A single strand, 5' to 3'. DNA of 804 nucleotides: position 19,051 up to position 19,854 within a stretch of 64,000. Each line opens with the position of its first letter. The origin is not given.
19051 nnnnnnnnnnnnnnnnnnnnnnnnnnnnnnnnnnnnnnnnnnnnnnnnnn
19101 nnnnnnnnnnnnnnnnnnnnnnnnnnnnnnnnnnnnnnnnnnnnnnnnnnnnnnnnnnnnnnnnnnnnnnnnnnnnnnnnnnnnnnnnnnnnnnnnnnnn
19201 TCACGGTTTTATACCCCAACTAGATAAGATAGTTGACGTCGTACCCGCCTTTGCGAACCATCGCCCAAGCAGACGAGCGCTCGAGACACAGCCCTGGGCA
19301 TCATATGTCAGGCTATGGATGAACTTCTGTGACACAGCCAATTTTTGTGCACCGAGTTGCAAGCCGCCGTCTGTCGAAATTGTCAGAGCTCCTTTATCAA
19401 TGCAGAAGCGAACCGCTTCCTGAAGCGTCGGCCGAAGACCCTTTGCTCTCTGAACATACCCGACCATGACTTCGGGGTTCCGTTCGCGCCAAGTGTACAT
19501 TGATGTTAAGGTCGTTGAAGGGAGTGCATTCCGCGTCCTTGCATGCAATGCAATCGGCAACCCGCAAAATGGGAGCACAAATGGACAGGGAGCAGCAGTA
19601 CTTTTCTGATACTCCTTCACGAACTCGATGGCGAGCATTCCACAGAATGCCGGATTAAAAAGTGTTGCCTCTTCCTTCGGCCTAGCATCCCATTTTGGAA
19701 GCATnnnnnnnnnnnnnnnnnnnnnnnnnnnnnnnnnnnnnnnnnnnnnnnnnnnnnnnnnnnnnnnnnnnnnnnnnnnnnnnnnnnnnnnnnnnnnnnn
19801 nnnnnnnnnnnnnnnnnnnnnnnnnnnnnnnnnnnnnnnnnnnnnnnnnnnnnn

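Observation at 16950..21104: Low-GC island carrying a three-gene ABC-3C-like conflict system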

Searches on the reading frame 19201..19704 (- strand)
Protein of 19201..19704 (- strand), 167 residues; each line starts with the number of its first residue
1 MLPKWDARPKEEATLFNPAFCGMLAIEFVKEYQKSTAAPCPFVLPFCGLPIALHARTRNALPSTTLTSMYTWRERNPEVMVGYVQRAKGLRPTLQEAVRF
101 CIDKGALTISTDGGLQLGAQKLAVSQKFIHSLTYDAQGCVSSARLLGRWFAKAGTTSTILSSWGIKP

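Call 3: search_protein_families(library=pfam, proteins=[window:19201-19704:-], max_evalue=0.1)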
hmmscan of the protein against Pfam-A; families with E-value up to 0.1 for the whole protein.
window:19201-19704:- (167 aa): 1 family
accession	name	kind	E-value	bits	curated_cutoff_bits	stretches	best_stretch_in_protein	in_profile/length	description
PF20131.4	MC3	-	4.3e-43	147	23.2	1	5-167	1-159/159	ABC-three component (ABC-3C) system Middle Component 3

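Call 4: search_protein_families(library=padloc, proteins=[window:19201-19704:-], max_evalue=0.1)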
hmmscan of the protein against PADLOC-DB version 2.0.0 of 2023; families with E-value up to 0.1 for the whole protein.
window:19201-19704:- (167 aa): 1 family
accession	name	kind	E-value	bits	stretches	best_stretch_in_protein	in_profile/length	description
PDLC03870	LmuC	-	9.1e-13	47.2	1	12-167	8-163/163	-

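Call 5: search_protein_families(library=ncbifam, proteins=[window:19201-19704:-], max_evalue=0.1)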
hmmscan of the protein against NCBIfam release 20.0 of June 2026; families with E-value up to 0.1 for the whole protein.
window:19201-19704:- (167 aa): 0 families

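Call 8: search_solved_structures(query=window:19201-19704:-, max_evalue=1, show_alignments=1)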
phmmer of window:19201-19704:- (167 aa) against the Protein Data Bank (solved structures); distinct sequences matched with E-value up to 1: 4.
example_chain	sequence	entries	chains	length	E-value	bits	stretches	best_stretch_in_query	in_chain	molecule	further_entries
9uxh_D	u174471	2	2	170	5.4e-05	26.3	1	9-152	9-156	Lamassu C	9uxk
9uxl_D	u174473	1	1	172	5.5e-05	26.3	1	9-152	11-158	Lamassu C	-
9ny5_C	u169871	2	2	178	6.2e-05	26.1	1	9-152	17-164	LmuC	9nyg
9hqu_D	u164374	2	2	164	0.039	17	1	11-152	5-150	LmuC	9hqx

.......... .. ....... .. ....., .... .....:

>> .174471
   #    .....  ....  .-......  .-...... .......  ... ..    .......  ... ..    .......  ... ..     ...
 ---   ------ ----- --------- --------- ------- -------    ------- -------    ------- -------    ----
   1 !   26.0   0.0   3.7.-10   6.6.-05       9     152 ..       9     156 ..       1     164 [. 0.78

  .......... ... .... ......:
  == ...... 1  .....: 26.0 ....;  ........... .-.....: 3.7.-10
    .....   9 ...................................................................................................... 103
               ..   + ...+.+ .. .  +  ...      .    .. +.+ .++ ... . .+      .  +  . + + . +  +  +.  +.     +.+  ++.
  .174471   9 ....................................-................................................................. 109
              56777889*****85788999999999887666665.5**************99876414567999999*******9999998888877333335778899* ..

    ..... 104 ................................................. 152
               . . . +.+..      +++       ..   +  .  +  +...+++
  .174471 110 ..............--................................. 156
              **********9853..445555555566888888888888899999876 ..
